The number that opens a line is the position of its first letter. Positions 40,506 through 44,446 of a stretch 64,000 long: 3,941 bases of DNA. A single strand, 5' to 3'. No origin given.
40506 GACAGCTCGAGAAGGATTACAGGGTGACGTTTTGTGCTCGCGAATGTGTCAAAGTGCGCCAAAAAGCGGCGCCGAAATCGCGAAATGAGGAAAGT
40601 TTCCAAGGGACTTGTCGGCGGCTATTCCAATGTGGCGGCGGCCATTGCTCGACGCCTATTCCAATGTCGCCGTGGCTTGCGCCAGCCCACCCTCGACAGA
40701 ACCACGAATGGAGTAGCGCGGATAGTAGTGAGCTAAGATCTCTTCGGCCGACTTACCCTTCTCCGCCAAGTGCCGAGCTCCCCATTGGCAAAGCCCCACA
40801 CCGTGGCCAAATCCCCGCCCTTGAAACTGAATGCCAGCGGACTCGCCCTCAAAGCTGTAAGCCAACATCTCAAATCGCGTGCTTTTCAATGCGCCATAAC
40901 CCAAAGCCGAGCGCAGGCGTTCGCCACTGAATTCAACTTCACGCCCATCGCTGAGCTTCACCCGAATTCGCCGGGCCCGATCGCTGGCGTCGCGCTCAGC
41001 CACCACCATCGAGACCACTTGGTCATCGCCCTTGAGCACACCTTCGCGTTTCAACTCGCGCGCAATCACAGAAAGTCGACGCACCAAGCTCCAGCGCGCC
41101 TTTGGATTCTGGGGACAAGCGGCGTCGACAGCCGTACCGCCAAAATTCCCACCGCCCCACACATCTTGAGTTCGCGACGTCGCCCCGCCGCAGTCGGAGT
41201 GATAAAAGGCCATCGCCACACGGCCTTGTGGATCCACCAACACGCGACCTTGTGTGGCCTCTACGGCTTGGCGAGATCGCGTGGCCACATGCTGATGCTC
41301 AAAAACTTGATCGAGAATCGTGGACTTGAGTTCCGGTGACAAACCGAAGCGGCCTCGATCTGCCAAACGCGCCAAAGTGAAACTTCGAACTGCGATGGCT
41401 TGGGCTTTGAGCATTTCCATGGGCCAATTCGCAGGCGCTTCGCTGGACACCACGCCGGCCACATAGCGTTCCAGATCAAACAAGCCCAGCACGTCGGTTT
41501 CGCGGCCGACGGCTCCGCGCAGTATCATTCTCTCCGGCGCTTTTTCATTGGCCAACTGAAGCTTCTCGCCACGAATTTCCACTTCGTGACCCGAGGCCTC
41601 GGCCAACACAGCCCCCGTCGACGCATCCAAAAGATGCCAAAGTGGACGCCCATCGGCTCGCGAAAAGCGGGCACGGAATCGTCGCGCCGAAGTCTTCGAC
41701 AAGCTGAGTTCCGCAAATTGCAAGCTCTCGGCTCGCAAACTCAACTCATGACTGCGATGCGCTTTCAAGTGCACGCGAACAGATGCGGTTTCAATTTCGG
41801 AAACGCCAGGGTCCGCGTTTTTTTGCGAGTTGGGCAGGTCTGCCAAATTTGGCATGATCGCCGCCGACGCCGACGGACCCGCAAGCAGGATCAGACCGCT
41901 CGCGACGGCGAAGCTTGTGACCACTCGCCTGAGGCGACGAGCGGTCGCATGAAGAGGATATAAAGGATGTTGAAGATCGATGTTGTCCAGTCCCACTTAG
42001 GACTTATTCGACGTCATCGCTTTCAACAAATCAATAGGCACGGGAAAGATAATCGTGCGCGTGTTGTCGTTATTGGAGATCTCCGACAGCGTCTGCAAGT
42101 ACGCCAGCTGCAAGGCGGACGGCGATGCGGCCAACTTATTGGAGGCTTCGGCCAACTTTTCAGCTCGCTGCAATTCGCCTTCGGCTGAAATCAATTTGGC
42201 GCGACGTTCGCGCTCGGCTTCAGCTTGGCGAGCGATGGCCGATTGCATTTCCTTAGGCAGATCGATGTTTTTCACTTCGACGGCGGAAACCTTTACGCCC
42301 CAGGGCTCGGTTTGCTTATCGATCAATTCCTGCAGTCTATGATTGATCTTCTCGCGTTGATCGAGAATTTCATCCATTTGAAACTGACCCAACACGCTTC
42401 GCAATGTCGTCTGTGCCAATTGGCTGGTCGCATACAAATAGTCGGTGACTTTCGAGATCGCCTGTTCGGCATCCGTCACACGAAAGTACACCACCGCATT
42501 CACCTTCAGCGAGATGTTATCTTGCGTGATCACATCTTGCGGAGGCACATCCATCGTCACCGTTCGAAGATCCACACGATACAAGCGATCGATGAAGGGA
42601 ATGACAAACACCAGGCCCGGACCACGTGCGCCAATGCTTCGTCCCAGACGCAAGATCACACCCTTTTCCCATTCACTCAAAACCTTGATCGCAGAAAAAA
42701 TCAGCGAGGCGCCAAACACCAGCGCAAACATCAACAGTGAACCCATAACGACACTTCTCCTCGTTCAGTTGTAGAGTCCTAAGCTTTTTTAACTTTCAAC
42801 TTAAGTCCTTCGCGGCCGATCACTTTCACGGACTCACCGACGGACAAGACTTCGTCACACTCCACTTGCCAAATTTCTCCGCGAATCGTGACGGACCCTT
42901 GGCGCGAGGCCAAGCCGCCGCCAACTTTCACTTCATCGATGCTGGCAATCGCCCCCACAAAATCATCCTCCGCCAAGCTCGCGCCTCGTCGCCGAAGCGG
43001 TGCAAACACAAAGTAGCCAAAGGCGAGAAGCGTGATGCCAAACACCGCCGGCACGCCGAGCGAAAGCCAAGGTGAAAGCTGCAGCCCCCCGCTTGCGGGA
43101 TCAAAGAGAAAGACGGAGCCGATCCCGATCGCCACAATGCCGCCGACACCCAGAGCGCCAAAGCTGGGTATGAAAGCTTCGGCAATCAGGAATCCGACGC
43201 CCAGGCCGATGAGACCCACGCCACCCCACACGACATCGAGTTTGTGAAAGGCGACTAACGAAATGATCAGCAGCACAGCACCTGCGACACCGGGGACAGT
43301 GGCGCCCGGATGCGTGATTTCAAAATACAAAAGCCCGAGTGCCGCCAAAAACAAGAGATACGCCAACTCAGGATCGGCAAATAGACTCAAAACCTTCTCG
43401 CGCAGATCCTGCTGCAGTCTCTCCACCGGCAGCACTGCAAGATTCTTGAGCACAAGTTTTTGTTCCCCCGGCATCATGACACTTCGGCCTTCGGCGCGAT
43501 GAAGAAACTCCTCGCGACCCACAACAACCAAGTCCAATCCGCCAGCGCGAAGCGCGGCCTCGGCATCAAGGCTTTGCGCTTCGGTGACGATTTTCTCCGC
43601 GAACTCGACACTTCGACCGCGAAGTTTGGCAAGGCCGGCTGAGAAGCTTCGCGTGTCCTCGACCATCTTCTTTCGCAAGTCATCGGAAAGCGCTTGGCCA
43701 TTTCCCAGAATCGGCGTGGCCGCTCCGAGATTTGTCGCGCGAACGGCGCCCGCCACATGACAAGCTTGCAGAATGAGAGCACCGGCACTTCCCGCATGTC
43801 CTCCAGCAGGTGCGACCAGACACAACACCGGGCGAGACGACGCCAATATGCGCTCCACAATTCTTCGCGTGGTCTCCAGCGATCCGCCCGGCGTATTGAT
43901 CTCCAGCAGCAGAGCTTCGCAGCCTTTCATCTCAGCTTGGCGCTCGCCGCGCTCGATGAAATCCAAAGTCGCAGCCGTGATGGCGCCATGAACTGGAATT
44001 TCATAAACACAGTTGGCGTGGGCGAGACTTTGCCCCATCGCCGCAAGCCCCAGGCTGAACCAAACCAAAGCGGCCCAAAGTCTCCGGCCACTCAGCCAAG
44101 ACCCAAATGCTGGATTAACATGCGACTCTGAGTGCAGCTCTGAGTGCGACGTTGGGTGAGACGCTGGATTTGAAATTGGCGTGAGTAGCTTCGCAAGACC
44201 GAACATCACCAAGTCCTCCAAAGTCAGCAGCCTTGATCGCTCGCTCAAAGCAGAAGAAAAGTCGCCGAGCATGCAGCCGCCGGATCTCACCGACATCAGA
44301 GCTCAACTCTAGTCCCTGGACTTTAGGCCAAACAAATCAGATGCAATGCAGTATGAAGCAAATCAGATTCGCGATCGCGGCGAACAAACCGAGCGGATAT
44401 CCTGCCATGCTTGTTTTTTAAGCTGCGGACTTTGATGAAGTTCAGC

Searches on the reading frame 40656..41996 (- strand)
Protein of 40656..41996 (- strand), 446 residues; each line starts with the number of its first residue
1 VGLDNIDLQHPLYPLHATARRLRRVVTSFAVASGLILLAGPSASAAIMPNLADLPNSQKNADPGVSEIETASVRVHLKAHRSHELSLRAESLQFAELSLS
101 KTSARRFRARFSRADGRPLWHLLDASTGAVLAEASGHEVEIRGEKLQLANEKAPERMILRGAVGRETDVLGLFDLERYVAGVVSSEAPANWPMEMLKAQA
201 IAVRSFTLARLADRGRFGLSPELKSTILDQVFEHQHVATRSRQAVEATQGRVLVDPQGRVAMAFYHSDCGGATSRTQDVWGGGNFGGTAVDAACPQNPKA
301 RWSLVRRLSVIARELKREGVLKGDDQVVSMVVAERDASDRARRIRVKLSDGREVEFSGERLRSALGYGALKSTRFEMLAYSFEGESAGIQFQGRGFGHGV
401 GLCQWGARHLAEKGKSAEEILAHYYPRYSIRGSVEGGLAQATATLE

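Call 98: search_protein_families(library=pfam, proteins=[window:40656-41996:-], max_evalue=0.0001)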
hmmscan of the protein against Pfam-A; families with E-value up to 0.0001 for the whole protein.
window:40656-41996:- (446 aa): 1 family
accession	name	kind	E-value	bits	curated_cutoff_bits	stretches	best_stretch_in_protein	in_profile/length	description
PF08486.15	SpoIID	-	5.8e-18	65.8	23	1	170-254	8-96/97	Stage II sporulation protein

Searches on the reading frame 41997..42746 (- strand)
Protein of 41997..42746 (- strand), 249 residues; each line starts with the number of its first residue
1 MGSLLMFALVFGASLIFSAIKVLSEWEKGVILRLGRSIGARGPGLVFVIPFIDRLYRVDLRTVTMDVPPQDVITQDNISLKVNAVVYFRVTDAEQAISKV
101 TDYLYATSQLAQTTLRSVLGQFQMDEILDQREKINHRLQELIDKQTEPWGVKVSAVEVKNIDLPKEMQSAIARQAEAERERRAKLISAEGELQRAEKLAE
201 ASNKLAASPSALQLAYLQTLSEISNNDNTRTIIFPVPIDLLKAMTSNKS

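Call 98: search_protein_families(library=pfam, proteins=[window:41997-42746:-], max_evalue=0.0001)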
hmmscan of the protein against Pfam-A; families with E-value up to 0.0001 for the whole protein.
window:41997-42746:- (249 aa): 2 families
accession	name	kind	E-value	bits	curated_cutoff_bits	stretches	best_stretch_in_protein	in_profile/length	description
PF01145.31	Band_7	-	3.3e-42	145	23.6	1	22-191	2-175/176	SPFH domain / Band 7 family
PF13421.11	Band_7_1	-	6e-05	23.2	24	0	91-176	124-208/211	SPFH domain-Band 7 family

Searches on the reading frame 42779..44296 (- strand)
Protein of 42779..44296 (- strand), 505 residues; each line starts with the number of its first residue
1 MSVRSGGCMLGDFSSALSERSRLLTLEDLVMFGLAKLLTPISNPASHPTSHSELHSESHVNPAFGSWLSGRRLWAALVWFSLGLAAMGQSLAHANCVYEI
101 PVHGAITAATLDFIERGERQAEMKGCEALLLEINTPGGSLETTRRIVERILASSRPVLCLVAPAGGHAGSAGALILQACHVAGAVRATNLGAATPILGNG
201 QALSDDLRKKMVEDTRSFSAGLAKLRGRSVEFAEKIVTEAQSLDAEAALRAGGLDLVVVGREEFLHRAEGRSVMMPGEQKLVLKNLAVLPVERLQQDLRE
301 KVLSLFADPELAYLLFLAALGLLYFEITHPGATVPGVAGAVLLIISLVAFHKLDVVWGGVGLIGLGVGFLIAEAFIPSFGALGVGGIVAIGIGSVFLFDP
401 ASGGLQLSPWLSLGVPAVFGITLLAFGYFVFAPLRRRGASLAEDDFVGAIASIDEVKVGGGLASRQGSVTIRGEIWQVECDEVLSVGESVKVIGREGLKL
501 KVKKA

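Call 98: search_protein_families(library=pfam, proteins=[window:42779-44296:-], max_evalue=0.0001)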
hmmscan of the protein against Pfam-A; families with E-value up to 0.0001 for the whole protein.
window:42779-44296:- (505 aa): 3 families
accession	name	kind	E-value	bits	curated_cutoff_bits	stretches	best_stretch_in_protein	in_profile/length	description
PF24961.1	NfeD_membrane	-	6.1e-21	75.1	26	1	311-426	2-116/119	NfeD integral membrane domain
PF25145.1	NfeD1b_N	-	6.4e-14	52.4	40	1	97-243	2-141/189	NfeD1b, N-terminal domain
PF01957.25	NfeD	-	7.8e-11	42.5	29.1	1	465-504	17-57/57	NfeD-like C-terminal, partner-binding domain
